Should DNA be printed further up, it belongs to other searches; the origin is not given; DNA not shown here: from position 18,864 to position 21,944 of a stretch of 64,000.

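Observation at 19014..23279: Orphan cytoplasmic NarG-like molybdoenzyme (no beta/gamma partner, no Tat signal) adjacent to arsR-arsM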

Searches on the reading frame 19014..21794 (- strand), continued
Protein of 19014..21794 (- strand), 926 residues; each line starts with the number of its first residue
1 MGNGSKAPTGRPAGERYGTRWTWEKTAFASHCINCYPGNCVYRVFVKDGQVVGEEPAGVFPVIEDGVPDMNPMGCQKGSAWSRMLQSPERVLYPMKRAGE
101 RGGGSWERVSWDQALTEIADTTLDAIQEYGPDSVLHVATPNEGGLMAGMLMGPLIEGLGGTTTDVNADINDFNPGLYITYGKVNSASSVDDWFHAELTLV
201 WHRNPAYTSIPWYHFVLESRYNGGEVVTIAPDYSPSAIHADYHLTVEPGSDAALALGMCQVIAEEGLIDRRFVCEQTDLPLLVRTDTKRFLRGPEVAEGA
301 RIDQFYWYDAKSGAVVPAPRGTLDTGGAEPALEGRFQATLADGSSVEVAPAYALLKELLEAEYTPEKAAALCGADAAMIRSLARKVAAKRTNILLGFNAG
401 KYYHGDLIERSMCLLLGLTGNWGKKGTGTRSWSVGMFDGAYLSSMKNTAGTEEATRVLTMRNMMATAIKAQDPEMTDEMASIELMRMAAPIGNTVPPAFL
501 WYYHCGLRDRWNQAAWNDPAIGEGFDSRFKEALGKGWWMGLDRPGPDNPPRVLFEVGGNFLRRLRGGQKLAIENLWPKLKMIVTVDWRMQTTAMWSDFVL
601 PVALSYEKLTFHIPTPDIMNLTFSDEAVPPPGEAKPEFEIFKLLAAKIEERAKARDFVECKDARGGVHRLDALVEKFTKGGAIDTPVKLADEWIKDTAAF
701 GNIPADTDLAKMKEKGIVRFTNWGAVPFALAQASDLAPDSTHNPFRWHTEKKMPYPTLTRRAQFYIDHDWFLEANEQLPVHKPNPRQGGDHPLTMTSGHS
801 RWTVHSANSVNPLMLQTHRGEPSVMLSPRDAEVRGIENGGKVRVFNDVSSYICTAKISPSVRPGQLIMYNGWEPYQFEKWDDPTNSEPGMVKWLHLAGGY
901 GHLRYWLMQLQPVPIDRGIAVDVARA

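Call 75: search_protein_families(library=ncbifam, proteins=[L082:1185-2918:+], max_evalue=0.00001)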
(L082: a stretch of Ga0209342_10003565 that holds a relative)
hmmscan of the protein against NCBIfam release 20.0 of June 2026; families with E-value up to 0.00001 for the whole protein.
L082:1185-2918:+ (578 aa): 1 family
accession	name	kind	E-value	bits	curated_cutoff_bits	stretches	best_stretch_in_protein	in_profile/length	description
NF007354.0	PRK09849.1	equivalog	8.2e-21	74.3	868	1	9-233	11-224/703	aldehyde ferredoxin oxidoreductase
